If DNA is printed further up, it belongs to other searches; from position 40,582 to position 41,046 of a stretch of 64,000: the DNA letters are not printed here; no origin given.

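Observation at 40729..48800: Mosaic of decayed integrative elements carrying resistance-type cargo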

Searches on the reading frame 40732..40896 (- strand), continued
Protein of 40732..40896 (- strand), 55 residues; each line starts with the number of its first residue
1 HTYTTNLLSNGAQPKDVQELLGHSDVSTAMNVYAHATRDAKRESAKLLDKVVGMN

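Call 37: search_protein_families(library=pfam, proteins=[L032:3065-3475:+, L032:3593-3910:+, L032:3999-5012:+, L032:5031-5411:+, L032:5414-5806:+, L032:6029-7465:-, L032:7630-8040:+, L032:8088-8762:+, L032:8798-10168:+], max_evalue=0.01)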
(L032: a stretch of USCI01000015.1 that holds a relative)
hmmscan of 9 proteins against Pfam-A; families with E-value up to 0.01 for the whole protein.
L032:3065-3475:+ (136 aa): 2 families
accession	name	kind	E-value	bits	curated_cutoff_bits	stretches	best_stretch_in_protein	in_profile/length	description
PF14198.11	TnpV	-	5.9e-46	155.4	27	1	24-134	1-111/111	Transposon-encoded protein TnpV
PF10444.14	Nbl1_Borealin_N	-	0.0024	17.9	24.4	1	74-102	2-31/57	Nbl1 / Borealin N terminal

L032:3593-3910:+ (105 aa): 4 families
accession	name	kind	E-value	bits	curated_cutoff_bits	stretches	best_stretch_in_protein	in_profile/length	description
PF01022.26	HTH_5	-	1.6e-14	54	22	1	18-62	1-45/47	Bacterial regulatory protein, arsR family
PF12840.13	HTH_20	-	8e-07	29.4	27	1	18-63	3-49/51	Helix-turn-helix domain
PF13601.12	HTH_34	-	0.00019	22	27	1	21-91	2-77/80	Winged helix DNA-binding domain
PF13412.12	HTH_24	-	0.0094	15.9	21.9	0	18-62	2-47/48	Winged helix-turn-helix DNA-binding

L032:3999-5012:+ (337 aa): 1 family
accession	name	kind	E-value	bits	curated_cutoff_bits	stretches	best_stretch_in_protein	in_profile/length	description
PF03773.19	ArsP_1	-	2.8e-65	220.8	32.3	1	44-330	6-293/294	Predicted permease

L032:5031-5411:+ (126 aa): 1 family
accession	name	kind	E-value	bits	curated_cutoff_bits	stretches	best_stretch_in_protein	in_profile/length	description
PF13192.12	Thioredoxin_3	-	2.9e-22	78.9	24.8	1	49-121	3-75/76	Thioredoxin domain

L032:5414-5806:+ (130 aa): 1 family
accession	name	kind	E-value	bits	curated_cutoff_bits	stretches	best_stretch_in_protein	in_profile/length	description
PF01451.26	LMWPc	-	1.3e-15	58.3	23.2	1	6-126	1-143/144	Low molecular weight phosphotyrosine protein phosphatase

L032:6029-7465:- (478 aa): 1 family
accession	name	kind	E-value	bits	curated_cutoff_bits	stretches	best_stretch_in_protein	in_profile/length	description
PF03389.21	MobA_MobL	-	2.6e-12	47.5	26.7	1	65-215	68-196/224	MobA/MobL family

L032:7630-8040:+ (136 aa): 0 families

L032:8088-8762:+ (224 aa): 4 families
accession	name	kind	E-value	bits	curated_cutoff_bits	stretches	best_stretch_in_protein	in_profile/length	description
PF01381.28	HTH_3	-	4.8e-07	30.2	23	1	19-74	1-55/55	Helix-turn-helix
PF13560.12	HTH_31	-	1.1e-06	29.2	27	1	14-71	1-58/64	Helix-turn-helix domain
PF12844.13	HTH_19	-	0.00023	21.4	30.2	1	16-74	1-58/64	Helix-turn-helix domain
PF13443.12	HTH_26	-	0.0023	18.6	22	1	18-72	1-55/63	Cro/C1-type HTH DNA-binding domain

L032:8798-10168:+ (456 aa): 2 families
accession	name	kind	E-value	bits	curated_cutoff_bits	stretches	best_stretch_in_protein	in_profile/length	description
PF00589.27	Phage_integrase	-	4.5e-28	98.6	27.1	1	220-439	3-170/172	Phage integrase family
PF14659.12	Phage_int_SAM_3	-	3.5e-05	24.4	22.6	1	88-146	1-57/58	Phage integrase, N-terminal SAM-like domain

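Call 44: search_protein_families(library=ncbifam, proteins=[L010:8843-10168:+, L010:5646-7121:-], max_evalue=0.001)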
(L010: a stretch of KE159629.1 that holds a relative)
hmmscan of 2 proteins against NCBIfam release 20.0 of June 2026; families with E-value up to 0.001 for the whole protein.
L010:8843-10168:+ (441 aa): 10 families
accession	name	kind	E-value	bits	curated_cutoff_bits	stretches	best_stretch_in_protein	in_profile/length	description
NF040815.2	recomb_XerA_Arch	equivalog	3.1e-25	89.2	220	2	360-427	193-259/263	site-specific tyrosine recombinase/integron integrase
TIGR02224.1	recomb_XerC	equivalog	5.3e-20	72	335.15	2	359-425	215-280/295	tyrosine recombinase XerC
TIGR02225.1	recomb_XerD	equivalog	8e-18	64.8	329.6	1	380-426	233-278/290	site-specific tyrosine recombinase XerD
TIGR02249.1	integrase_gron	subfamily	1.2e-17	64.3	265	1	362-427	241-305/315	integron integrase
NF001399.0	PRK00283.1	subfamily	2.8e-17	62.9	279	1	382-428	244-289/300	tyrosine recombinase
NF003462.0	PRK05084.1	equivalog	1.4e-10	40.4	267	1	383-434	306-356/360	tyrosine recombinase XerS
NF011946.0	PRK15417.1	equivalog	1.9e-10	40.4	435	1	381-426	275-319/337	integron integrase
NF002331.0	PRK01287.1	subfamily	7.1e-09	35.1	371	1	381-422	272-312/365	site-specific tyrosine recombinase XerC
NF007371.0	PRK09871.1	subfamily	4.9e-06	26.2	222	0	368-420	121-173/198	tyrosine-type DNA invertase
NF007370.0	PRK09870.1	subfamily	0.00019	21.1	221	0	228-276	38-89/200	tyrosine-type DNA invertase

L010:5646-7121:- (491 aa): 2 families
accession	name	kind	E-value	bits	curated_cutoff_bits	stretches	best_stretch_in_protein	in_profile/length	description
NF041496.1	MobQ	equivalog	8.5e-07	28.9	200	1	70-150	81-162/197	MobQ family relaxase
TIGR02768.1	TraA_Ti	equivalog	0.00071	18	590.45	0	74-146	86-156/751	Ti-type conjugative transfer relaxase TraA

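Call 52: search_solved_structures(query=L010:8843-10165:+, max_evalue=0.001, show_alignments=1)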
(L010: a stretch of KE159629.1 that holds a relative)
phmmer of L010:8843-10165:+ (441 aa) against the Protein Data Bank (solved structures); distinct sequences matched with E-value up to 0.001: 12.
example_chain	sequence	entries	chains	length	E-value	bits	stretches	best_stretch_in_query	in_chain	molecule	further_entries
6emy_A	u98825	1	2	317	2e-12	50.3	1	383-430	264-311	Int protein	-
6en0_A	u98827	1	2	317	2.2e-12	50.2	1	383-430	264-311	Int protein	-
6emz_A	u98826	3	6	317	5.9e-12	48.8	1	383-430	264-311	Int protein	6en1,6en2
3nkh_A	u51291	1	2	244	2.7e-11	46.6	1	368-437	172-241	Integrase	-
5hxy_A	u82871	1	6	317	3.8e-11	46.1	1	329-429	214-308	Tyrosine recombinase XerA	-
4a8e_A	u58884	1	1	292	5.1e-10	42.4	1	381-439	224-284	PROBABLE TYROSINE RECOMBINASE XERC-LIKE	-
5dcf_A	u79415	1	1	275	7.6e-10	41.8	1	382-428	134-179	Tyrosine recombinase XerD,DNA translocase FtsK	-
1a0p_A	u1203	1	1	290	9.1e-10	41.5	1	382-428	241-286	SITE-SPECIFIC RECOMBINASE XERD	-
2a3v_A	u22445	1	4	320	4.3e-09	39.3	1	225-423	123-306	site-specific recombinase IntI4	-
9i5v_14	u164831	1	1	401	2.4e-07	33.6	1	359-428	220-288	Ribosome-associated translation inhibitor RaiA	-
1aih_A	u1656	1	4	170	4.3e-06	29.5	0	375-423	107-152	HP1 INTEGRASE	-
5dor_A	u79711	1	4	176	0.0005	22.7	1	367-429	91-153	Integrase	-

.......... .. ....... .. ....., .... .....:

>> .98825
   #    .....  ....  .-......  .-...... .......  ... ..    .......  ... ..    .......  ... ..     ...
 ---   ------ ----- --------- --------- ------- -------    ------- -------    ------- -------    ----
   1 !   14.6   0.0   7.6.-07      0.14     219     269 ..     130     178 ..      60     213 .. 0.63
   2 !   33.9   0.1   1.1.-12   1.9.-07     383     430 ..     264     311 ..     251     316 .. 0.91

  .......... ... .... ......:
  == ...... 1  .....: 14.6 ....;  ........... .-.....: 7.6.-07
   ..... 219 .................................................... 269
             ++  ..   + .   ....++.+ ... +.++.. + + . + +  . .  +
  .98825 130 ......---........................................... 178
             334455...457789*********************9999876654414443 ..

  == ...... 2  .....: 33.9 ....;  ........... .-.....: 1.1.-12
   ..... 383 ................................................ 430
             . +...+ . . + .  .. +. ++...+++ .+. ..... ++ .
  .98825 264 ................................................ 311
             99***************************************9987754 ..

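Call 54: search_protein_families(library=pfam, proteins=[L032:8798-9200:+, L010:2308-2547:+, L010:7568-7918:+, L032:7630-8040:+], max_evalue=1)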
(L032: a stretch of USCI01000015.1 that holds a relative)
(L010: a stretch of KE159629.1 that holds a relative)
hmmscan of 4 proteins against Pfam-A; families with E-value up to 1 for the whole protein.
L032:8798-9200:+ (134 aa): 0 families

L010:2308-2547:+ (79 aa): 1 family
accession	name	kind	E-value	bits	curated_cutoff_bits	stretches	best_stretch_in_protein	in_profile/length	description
PF19537.4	DUF6061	-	2.8e-13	49.8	23.7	1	3-72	4-73/81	Family of unknown function (DUF6061)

L010:7568-7918:+ (116 aa): 0 families

L032:7630-8040:+ (136 aa): 0 families

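Call 63: search_dna_similar(query=L010:8843-10165:+, collection=plasmids, mode=protein, max_rows=12)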
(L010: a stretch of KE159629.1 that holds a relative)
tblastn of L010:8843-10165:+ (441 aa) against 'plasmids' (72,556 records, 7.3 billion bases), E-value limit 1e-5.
Records with a match: 254; places in all: 271; records where one place covers at least 80% of the query: 48.
Best place of each record, by identity: 60-80% 1; <60% 253.
By first word of the organism name: Enterococcus 45; Bacillus 40; Escherichia 38; Salmonella 22; Klebsiella 13; Thermus 11; Streptomyces 8; Clostridioides 5; Clostridium 5; Enterobacter 5; and 39 more.
By predicted mobility (MOB-suite, as given by PLSDB): non-mobilizable 134; conjugative 79; mobilizable 41.
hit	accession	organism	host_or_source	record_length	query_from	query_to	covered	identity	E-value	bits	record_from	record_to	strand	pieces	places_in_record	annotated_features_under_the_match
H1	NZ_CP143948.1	Agathobacter rectalis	Homo sapiens,cell culture,fecal sample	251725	1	439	100%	70.0%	0e+0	649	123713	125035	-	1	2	tyrosine-type recombinase/integrase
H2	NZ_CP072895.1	Enterococcus faecium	-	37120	8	437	98%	30.3%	2e-49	188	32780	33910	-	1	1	site-specific integrase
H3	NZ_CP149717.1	Clostridioides difficile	-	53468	12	438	97%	28.7%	1e-47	182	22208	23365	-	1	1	site-specific integrase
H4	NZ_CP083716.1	Bacillus velezensis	cell culture,Meju, fermented soybean ...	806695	5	438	98%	25.3%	1e-23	112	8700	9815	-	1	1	site-specific integrase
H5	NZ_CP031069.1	Bacillus sp. JAS24-2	cell culture,soil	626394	3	438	99%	25.0%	6e-19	97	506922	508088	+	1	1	site-specific integrase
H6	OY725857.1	Subdoligranulum variabile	-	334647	5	422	95%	25.6%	3e-12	76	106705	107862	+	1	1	none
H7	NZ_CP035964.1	Bacillus mycoides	cell culture,soil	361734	7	438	98%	24.4%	1e-17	93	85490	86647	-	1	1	site-specific integrase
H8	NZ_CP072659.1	Lactobacillus gasseri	Homo sapiens,stool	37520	8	440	98%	24.2%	1e-13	81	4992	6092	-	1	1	tyrosine-type recombinase/integrase | PH domain-containing protein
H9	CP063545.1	Enterococcus faecium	Homo sapiens,rectal swab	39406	5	437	98%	24.2%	1e-16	91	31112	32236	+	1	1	site-specific integrase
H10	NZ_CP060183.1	Lactiplantibacillus plantarum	pure culture,Kefir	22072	5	425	95%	24.9%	6e-15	85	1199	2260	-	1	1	site-specific integrase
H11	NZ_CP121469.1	Limosilactobacillus fermentum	Homo sapiens,human milk,milk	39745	5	430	97%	24.5%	4e-14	82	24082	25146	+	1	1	site-specific integrase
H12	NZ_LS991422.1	Lacticaseibacillus zeae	faeces of baby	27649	5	431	97%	24.4%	6e-14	82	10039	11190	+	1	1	site-specific integrase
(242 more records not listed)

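Call 67: search_protein_families(library=pfam, proteins=[L010:7732-7962:-, L010:7082-7300:+, L032:7258-7491:-, L032:7699-7950:-, L032:7454-7747:+, L012:7726-7956:-, L012:7274-7654:+, L012:5976-7256:-, L012:8131-8751:+, L012:4427-5800:-], max_evalue=0.1)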
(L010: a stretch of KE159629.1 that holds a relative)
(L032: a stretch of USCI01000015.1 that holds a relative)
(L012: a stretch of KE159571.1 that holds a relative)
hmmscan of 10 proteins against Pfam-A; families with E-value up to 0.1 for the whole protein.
L010:7732-7962:- (76 aa): 5 families
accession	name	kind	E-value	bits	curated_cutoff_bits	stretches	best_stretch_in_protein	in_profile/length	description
PF12728.13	HTH_17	-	6.7e-13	49.1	27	1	8-54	2-48/51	Helix-turn-helix domain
PF09035.16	Tn916-Xis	-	9.3e-08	32.6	22.9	1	4-54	12-64/69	Excisionase from transposon Tn916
PF20063.5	DUF6462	-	1.3e-05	25.8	27.1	1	9-54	5-49/51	Family of unknown function (DUF6462)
PF07453.19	NUMOD1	-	0.045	14.4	22.8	1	9-26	18-35/37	NUMOD1 domain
PF01381.28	HTH_3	-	0.069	13.6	23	0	8-27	10-29/55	Helix-turn-helix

L010:7082-7300:+ (72 aa): 0 families

L032:7258-7491:- (77 aa): 0 families

L032:7699-7950:- (83 aa): 5 families
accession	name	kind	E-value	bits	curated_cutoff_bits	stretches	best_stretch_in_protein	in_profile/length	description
PF12728.13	HTH_17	-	1.9e-13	50.9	27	1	20-66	2-48/51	Helix-turn-helix domain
PF09035.16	Tn916-Xis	-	8e-08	32.8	22.9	1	16-66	12-64/69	Excisionase from transposon Tn916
PF13560.12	HTH_31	-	0.0044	17.7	27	0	19-66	14-52/64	Helix-turn-helix domain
PF20063.5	DUF6462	-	0.012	16.2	27.1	1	21-65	5-48/51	Family of unknown function (DUF6462)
PF13384.12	HTH_23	-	0.098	13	24.6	0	15-40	15-38/50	Homeodomain-like domain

L032:7454-7747:+ (97 aa): 0 families

L012:7726-7956:- (76 aa): 6 families
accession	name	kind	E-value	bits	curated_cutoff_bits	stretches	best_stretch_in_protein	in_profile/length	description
PF12728.13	HTH_17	-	3.4e-11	43.7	27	1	8-53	2-47/51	Helix-turn-helix domain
PF09035.16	Tn916-Xis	-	6.2e-08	33.2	22.9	1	4-53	12-63/69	Excisionase from transposon Tn916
PF20063.5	DUF6462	-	0.0079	16.8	27.1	1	9-53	5-48/51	Family of unknown function (DUF6462)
PF07453.19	NUMOD1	-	0.023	15.4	22.8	1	9-27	18-36/37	NUMOD1 domain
PF01381.28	HTH_3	-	0.044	14.3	23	1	8-27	10-29/55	Helix-turn-helix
PF02954.25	HTH_8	-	0.046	13.9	22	0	10-26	21-37/42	Bacterial regulatory protein, Fis family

L012:7274-7654:+ (126 aa): 0 families

L012:5976-7256:- (426 aa): 2 families
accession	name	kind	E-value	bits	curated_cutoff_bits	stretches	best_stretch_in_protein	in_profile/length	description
PF01076.25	Mob_Pre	-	1.7e-15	57.8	25.5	1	54-225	30-194/196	Plasmid recombination enzyme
PF15236.11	CCDC66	-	0.026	14.8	29.9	1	191-281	48-138/154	Coiled-coil domain-containing protein 66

L012:8131-8751:+ (206 aa): 6 families
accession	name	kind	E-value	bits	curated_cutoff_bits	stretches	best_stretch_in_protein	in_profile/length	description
PF01381.28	HTH_3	-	1.5e-10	41.4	23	1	15-69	2-55/55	Helix-turn-helix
PF13560.12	HTH_31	-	3.9e-07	30.7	27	1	10-65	2-57/64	Helix-turn-helix domain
PF13443.12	HTH_26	-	0.0076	16.9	22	1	26-67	14-55/63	Cro/C1-type HTH DNA-binding domain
PF00376.29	MerR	-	0.038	14.3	28.2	1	28-43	5-20/38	MerR family regulatory protein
PF13110.11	DUF3966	-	0.054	13.9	25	0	133-145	6-18/42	Protein of unknown function (DUF3966)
PF12844.13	HTH_19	-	0.097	13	30.2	0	15-69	5-58/64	Helix-turn-helix domain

L012:4427-5800:- (457 aa): 13 families
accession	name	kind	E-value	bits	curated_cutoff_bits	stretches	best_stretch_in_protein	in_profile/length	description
PF04326.19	SLFN_AlbA_2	-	2.4e-19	70.5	25.3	1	18-135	1-114/118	Schlafen, AlbA_2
PF13749.12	HATPase_c_4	-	2.1e-12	47.3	26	1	298-365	1-70/89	Putative ATP-dependent DNA helicase recG C-terminal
PF08279.18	HTH_11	-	1e-07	32.1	25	1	400-453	1-54/55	HTH domain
PF13412.12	HTH_24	-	4.6e-07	29.8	21.9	1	397-444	1-48/48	Winged helix-turn-helix DNA-binding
PF12802.13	MarR_2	-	2.8e-05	24.6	27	1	403-450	9-57/61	MarR family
PF01022.26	HTH_5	-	0.00076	19.7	22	1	400-444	3-46/47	Bacterial regulatory protein, arsR family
PF25213.1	HVO_A0261_N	-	0.0041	17.4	35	1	399-448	11-59/86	HVO_A0261 N-terminal domain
PF01047.28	MarR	-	0.013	15.8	24.6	1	400-446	4-50/59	MarR family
PF01978.25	TrmB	-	0.015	15.6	25.6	1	412-453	21-62/68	Sugar-specific transcriptional regulator TrmB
PF13601.12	HTH_34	-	0.018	15.7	27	1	404-446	5-47/80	Winged helix DNA-binding domain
PF25212.1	HVO_A0114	-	0.042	14.1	27.6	1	395-449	18-72/84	HVO_A0114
PF09114.16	MotA_activ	-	0.047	14.3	26.1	0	384-447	6-65/95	Transcription factor MotA, activation domain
PF13463.12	HTH_27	-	0.098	13.4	22.2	0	408-450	14-55/68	Winged helix DNA-binding domain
